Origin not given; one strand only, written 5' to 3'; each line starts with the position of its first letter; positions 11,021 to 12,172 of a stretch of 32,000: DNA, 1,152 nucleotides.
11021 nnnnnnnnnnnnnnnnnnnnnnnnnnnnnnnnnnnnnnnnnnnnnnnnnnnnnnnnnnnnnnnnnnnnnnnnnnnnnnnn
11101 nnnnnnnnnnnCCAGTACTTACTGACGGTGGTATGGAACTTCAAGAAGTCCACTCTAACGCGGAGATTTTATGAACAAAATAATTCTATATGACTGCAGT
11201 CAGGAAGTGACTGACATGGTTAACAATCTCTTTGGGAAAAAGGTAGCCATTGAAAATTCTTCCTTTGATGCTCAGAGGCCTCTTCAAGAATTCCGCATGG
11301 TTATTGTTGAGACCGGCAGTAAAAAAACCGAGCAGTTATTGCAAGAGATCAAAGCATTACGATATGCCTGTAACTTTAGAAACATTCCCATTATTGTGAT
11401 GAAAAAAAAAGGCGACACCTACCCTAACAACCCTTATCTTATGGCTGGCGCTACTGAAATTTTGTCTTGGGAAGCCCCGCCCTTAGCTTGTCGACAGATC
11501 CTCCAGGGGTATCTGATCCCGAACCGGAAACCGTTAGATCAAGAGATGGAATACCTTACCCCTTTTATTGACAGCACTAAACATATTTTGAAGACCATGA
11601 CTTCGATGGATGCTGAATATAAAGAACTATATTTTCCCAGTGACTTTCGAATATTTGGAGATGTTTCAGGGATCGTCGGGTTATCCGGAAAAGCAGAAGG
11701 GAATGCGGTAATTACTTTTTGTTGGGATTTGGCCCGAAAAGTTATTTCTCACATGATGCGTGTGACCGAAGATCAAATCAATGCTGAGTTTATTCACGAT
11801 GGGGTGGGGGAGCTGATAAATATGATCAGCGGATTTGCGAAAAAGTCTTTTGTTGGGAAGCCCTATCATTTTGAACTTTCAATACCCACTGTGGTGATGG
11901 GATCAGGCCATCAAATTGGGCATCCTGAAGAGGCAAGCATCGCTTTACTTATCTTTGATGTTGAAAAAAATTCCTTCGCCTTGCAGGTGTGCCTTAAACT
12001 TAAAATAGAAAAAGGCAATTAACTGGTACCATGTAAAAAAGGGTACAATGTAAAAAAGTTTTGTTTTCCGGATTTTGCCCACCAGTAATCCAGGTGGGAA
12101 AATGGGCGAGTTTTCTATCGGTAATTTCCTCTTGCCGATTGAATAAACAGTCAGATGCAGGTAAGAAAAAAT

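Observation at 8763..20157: Chemosensory operon carrying PilZ, MshEN-like and Hanks-kinase modules, apparently wired to c-di-GMP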

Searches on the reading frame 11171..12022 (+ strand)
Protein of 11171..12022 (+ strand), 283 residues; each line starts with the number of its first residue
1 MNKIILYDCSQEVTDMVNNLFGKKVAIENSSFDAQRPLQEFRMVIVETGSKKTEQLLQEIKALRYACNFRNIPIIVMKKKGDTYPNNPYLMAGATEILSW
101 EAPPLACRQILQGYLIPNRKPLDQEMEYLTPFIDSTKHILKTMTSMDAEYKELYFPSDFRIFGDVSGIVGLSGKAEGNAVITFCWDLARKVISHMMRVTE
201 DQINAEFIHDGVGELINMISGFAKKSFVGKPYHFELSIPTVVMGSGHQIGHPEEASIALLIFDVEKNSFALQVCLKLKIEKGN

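Call 3: search_protein_families(library=pfam, proteins=[window:11171-12022:+], max_evalue=0.01)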
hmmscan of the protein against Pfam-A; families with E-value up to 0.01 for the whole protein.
window:11171-12022:+ (283 aa): 1 family
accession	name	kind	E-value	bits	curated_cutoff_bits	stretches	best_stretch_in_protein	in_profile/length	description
PF13690.11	CheX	-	5.2e-19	68.5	27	1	165-258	1-89/94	Chemotaxis phosphatase CheX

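Call 10: search_protein_families(library=ncbifam, proteins=[window:11171-12022:+], max_evalue=0.01)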
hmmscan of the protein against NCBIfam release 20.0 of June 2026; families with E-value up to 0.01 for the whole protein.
window:11171-12022:+ (283 aa): 1 family
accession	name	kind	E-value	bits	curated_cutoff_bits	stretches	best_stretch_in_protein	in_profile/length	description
NF041094.1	CheX_Thtogales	equivalog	8.3e-15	54.9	280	1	128-250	5-127/152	CheY-P phosphatase CheX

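Call 56: find_homologous_proteins(query=window:11171-12019:+, max_evalue=0.00001)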
Query window:11171-12019:+ (283 aa): 322 proteins with E <= 0.00001 among 699 candidates; the best 120 are listed.
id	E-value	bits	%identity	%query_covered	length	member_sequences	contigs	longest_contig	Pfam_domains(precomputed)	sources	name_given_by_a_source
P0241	2.7e-185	632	99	100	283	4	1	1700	PF13690.12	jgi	jgi:chemotaxis protein CheX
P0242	5.2e-164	562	88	100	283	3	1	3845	PF13690.12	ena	-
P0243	6.7e-163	558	87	100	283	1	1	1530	PF13690.12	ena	-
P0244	1.7e-162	557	88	100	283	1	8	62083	PF13690.12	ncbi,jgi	jgi:chemotaxis protein CheX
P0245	1.7e-161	554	87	100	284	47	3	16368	PF13690.12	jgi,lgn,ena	-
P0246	1.6e-160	551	86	100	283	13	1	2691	PF13690.12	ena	-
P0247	3.4e-156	536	85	100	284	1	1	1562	PF13690.12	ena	-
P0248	1.2e-143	495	75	99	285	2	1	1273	PF13690.12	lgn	-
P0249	5.3e-137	474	73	100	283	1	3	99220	PF13690.12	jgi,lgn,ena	-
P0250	8.8e-135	466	74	100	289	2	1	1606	PF13690.12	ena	-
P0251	1.6e-114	400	63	98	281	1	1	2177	PF13690.12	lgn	-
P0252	2.4e-112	393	62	98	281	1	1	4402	PF13690.12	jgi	jgi:chemotaxis protein CheX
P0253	4.4e-112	392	63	98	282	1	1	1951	PF13690.12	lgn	-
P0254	5.2e-112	392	62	98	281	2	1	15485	PF13690.12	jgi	jgi:chemotaxis protein CheX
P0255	4.1e-111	389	61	99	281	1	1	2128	PF13690.12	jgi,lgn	-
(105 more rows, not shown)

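Call 65: predict_structure(alignment_id=A3)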
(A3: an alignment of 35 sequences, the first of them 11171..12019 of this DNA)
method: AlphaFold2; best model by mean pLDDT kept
length: 283 residues; sequences in the alignment: 35
mean_pLDDT: 82.0   pTM: 0.73
mean pLDDT of the five models: 82.0, 79.9, 76.3, 75.7, 67.4
residues with pLDDT >= 90: 81; 70-90: 153; 50-70: 45; < 50: 4
segments of 3 or more residues with pLDDT < 50: 281-283
pLDDT, mean of each block of 10 residues (from residue 1): 88 87 86 87 89 90 85 87 82 82 62 64 86 95 94 77 78 69 87 93 88 91 83 71 67 78 87 73 40
secondary structure, 60 per line:
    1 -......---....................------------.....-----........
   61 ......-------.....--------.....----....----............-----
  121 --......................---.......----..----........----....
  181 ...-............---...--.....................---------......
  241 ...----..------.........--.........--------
elements in order: E2-7 H11-24 E25-30 E43-47 H53-66 E74-78 H87-91 E96-99 H104-115 H123-144 E148-154 E165-172 E177-183 H185-196 H205-225 E235-243 E256-264 E267-275

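Call 70: fold_search(model_id=the predicted structure, library=pdb)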
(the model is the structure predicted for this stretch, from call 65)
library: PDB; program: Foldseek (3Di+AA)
matches with E <= 10: 1533; with E <= 0.001: 282
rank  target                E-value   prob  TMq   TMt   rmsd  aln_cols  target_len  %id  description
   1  3hm4_B                8.1e-16  1.00  0.47  0.85   2.3       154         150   30  CRYSTAL STRUCTURE OF A CHEMOTAXIS PROTEIN CHEX (DDE_0281) FROM DESULFOVIBRIO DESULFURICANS SUBSP. AT 1.30 A RESOLUTION (released 2009-06-23)
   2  3h4y                  2.3e-15  1.00  0.48  0.85   2.3       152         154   30  Crystal structure of putative chemotaxis protein (YP_009526.1) from DESULFOVIBRIO VULGARIS HILDENBOROUGH at 1.55 A resol (released 2009-05-05)
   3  3hm4_A                2.3e-15  1.00  0.47  0.83   2.4       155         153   30  CRYSTAL STRUCTURE OF A CHEMOTAXIS PROTEIN CHEX (DDE_0281) FROM DESULFOVIBRIO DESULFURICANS SUBSP. AT 1.30 A RESOLUTION (released 2009-06-23)
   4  3iic_A                7.2e-15  1.00  0.46  0.81   2.7       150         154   31  Crystal structure of CheC-like superfamily protein (YP_001095400.1) from Shewanella SP. PV-4 at 2.13 A resolution (released 2009-08-18)
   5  6vpw_A                4.2e-14  1.00  0.47  0.84   2.6       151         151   33  1.90 Angstrom Resolution Crystal Structure Chemotaxis protein CheX from Vibrio vulnificus (released 2021-02-10)
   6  3h2d_B                5.6e-14  1.00  0.47  0.82   2.7       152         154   31  Crystal structure of a chemotactic chec-like protein (so_3915) from shewanella oneidensis mr-1 at 1.86 A resolution (released 2009-04-28)
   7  6vpw_B                1.9e-13  1.00  0.45  0.83   2.7       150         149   33  1.90 Angstrom Resolution Crystal Structure Chemotaxis protein CheX from Vibrio vulnificus (released 2021-02-10)
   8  1squ_B                6.0e-13  1.00  0.47  0.83   2.2       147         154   24  Structural Genomics, Crystal structure of the CheX protein from Thermotoga maritima (released 2004-05-04)
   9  3h2d_A                2.0e-12  1.00  0.45  0.79   3.0       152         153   30  Crystal structure of a chemotactic chec-like protein (so_3915) from shewanella oneidensis mr-1 at 1.86 A resolution (released 2009-04-28)
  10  1squ_A                2.3e-12  1.00  0.49  0.87   2.3       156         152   24  Structural Genomics, Crystal structure of the CheX protein from Thermotoga maritima (released 2004-05-04)
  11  1xko_B                2.6e-12  1.00  0.48  0.83   3.3       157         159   23  Structure of Thermotoga maritima CheX (released 2004-12-07)
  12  1xko_A                1.2e-11  1.00  0.45  0.80   3.2       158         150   23  Structure of Thermotoga maritima CheX (released 2004-12-07)
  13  3hzh_B                1.9e-09  1.00  0.46  0.81   2.6       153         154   23  Crystal structure of the CheX-CheY-BeF3-Mg+2 complex from Borrelia burgdorferi (released 2010-02-16)
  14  4hyn_B                6.1e-08  1.00  0.40  0.54   4.9       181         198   17  X-ray crystal structure of Thermotoga maritima FliY (released 2013-04-03)
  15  3qta_B                1.0e-07  1.00  0.41  0.56   4.4       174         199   18  Crystal structure of a CheC-like protein (rrnAC0528) from Haloarcula marismortui ATCC 43049 at 2.00 A resolution (released 2011-04-06)
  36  3nhz_B                8.8e-06  1.00  0.32  0.71   3.5       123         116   15  Structure of N-terminal Domain of MtrA (released 2010-08-11)
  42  3nhz_A                1.4e-05  1.00  0.32  0.68   3.9       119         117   14  Structure of N-terminal Domain of MtrA (released 2010-08-11)
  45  3nhz_C                1.6e-05  1.00  0.31  0.67   3.7       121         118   14  Structure of N-terminal Domain of MtrA (released 2010-08-11)
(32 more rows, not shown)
